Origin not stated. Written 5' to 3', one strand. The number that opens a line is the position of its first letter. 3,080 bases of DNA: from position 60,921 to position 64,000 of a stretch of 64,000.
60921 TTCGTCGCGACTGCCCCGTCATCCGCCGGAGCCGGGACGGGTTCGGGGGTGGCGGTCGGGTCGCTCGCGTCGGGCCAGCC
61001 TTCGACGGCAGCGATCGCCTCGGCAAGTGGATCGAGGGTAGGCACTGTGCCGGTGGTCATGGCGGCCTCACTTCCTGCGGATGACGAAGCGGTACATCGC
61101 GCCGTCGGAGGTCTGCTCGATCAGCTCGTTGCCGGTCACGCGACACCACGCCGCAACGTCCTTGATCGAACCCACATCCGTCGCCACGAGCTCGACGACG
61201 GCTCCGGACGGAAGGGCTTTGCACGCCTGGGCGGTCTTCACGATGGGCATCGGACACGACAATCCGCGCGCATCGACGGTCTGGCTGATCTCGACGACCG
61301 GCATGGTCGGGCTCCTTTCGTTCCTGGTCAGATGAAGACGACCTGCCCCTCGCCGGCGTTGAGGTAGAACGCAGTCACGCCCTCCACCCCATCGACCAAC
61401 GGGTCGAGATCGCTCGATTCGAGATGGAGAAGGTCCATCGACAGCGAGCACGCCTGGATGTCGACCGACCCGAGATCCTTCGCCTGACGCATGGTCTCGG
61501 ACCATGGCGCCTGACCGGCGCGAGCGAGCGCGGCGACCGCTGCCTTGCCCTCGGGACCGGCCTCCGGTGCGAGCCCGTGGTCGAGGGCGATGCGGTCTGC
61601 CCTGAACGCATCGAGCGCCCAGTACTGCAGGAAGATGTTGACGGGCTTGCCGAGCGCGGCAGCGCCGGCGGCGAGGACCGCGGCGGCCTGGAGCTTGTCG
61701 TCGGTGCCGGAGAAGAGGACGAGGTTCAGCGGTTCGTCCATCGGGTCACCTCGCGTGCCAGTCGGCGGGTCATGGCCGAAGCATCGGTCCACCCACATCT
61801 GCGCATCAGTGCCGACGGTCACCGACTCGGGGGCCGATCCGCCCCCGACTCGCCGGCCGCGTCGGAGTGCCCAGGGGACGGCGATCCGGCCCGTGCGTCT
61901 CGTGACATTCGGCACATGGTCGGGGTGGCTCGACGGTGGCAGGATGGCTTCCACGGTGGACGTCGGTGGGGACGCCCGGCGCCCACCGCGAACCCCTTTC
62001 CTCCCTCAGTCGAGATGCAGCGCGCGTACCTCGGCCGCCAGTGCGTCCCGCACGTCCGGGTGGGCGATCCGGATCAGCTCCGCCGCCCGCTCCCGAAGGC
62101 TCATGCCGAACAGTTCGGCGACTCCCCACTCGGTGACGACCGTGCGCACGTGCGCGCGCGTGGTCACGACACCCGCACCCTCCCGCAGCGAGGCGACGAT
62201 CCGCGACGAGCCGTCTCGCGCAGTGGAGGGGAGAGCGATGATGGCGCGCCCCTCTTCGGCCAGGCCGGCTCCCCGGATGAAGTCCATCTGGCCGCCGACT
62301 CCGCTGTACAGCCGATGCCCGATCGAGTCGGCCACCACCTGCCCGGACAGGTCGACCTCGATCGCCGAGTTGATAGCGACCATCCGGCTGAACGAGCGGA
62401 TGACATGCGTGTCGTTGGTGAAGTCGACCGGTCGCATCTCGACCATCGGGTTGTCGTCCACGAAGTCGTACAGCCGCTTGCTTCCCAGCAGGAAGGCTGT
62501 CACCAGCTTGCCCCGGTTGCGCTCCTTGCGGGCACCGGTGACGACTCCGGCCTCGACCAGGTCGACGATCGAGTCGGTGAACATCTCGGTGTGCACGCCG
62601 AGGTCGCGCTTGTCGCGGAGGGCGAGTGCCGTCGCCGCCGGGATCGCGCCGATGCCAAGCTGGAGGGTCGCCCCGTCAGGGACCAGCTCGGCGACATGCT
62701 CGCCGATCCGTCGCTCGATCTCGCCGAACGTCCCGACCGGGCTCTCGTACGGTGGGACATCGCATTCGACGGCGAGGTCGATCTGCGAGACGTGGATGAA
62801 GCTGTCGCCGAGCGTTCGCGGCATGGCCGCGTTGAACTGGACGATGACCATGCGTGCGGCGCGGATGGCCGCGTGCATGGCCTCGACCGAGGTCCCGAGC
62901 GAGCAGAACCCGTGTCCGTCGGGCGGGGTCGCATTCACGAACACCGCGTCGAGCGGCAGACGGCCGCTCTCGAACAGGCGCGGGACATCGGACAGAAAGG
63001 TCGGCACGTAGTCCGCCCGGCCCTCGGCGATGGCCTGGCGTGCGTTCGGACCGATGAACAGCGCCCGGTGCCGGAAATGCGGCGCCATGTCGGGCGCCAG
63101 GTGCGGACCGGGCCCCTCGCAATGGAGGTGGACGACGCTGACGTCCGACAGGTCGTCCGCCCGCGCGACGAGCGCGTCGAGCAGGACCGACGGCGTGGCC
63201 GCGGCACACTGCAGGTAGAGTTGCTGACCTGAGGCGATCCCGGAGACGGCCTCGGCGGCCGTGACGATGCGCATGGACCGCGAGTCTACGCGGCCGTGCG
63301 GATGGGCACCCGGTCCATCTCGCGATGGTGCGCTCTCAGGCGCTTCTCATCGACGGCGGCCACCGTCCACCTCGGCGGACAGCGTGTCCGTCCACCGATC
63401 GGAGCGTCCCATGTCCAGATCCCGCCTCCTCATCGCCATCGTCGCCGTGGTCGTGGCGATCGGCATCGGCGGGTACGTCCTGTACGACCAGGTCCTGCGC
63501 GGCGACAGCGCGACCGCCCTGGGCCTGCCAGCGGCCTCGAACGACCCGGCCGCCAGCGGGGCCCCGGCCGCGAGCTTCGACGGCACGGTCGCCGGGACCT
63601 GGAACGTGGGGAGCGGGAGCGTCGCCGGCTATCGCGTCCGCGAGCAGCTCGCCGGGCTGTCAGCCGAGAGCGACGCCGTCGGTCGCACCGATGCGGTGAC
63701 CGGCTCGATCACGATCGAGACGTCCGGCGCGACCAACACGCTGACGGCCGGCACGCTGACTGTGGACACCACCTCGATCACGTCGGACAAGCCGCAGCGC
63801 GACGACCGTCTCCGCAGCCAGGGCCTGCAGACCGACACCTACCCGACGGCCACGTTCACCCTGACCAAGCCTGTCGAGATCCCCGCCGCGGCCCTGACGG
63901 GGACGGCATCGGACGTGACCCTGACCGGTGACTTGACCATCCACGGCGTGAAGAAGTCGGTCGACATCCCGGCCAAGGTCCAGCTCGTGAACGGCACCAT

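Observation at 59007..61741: Compact five-gene sulfur-relay operon: DsrE-like, TusA, DsrE-like, TusA, SQR-like flavoprotein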

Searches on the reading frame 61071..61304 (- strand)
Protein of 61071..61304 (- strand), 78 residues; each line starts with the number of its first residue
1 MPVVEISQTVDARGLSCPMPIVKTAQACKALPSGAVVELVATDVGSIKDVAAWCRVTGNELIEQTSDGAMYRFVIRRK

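Call 3: search_protein_families(library=pfam, proteins=[window:61071-61304:-], max_evalue=0.01)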
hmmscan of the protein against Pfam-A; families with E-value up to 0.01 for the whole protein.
seq(78 aa): 1 family
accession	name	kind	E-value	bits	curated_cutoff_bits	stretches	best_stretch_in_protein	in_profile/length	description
PF01206.22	TusA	-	2.5e-22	79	28.6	1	9-77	2-70/70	Sulfurtransferase TusA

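Call 4: search_protein_families(library=ncbifam, proteins=[window:61071-61304:-], max_evalue=0.01)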
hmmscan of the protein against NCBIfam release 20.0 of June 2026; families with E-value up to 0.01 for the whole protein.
seq(78 aa): 4 families
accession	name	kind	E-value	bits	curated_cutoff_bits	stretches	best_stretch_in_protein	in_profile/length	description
NF001423.0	PRK00299.1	equivalog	2.5e-13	49.6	78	1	6-78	8-80/82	sulfurtransferase TusA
NF008242.0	PRK11018.1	equivalog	1.3e-10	40.8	79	1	6-77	7-78/78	sulfurtransferase-like selenium metabolism protein YedF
TIGR03527.1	selenium_YedF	equivalog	5.9e-05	23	110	1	10-76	1-67/194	sulfurtransferase-like selenium metabolism protein YedF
NF049973.1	radical_Rv1681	equivalog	0.00036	19.6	380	1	24-68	5-49/326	Rv1681 family radical SAM protein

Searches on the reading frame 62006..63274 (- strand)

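Call 3: search_protein_families(library=pfam, proteins=[window:62006-63274:-], max_evalue=0.01)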
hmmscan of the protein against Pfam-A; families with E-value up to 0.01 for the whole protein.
window:62006-63274:- (422 aa): 3 families
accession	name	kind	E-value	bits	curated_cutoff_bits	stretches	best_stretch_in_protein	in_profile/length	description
PF13336.12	AcetylCoA_hyd_C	-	1.1e-63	214.2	23.7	1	264-415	1-153/154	Acetyl-CoA hydrolase/transferase C-terminal domain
PF02550.21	AcetylCoA_hydro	-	5.7e-22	79.1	24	1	7-170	13-188/198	Acetyl-CoA hydrolase/transferase N-terminal domain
PF00455.28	DeoRC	-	0.0012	19.3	31.8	1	188-232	7-51/160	DeoR C terminal sensor domain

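Call 4: search_protein_families(library=ncbifam, proteins=[window:62006-63274:-], max_evalue=0.01)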
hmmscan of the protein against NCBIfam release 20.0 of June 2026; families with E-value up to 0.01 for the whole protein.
window:62006-63274:- (422 aa): 6 families
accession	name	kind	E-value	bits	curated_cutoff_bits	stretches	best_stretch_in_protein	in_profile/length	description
TIGR03948.1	butyr_acet_CoA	equivalog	8.2e-92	308.3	674.8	1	2-420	9-438/445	butyryl-CoA:acetate CoA-transferase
TIGR03458.1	YgfH_subfam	subfamily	2.2e-31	109.1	658.7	2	199-414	250-457/489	succinate CoA transferase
NF053666.1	BtrAceCoATfers1341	equivalog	5.7e-28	98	740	1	164-414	204-457/492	butyryl-CoA:acetate CoA transferase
NF053853.1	ScActCoATferScpC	equivalog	4.9e-27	94.8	500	2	201-414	256-461/493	succinyl-CoA:acetate CoA-transferase ScpC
TIGR02428.1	pcaJ_scoB_fam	subfamily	3.5e-09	36.3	243.55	1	291-389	89-179/207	3-oxoacid CoA-transferase subunit B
NF008154.0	PRK10906.1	equivalog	6.9e-06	25.5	331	1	180-230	71-121/252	DeoR/GlpR family transcriptional regulator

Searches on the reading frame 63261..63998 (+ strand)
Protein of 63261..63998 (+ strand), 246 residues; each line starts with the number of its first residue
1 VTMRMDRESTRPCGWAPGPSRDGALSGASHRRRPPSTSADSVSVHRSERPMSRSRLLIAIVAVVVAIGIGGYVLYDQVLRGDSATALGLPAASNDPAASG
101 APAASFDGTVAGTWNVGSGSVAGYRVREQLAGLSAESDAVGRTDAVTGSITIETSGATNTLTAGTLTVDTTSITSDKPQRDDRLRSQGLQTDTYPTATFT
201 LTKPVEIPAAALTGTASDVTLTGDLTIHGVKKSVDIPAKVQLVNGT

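Call 37: search_protein_families(library=pfam, proteins=[window:63261-63998:+], max_evalue=0.001)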
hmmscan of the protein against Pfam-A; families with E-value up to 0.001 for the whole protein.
window:63261-63998:+ (246 aa): 1 family
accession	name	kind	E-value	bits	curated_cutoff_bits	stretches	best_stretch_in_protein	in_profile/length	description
PF04264.18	YceI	-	1.2e-20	74.8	23.7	1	137-241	20-111/150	YceI-like domain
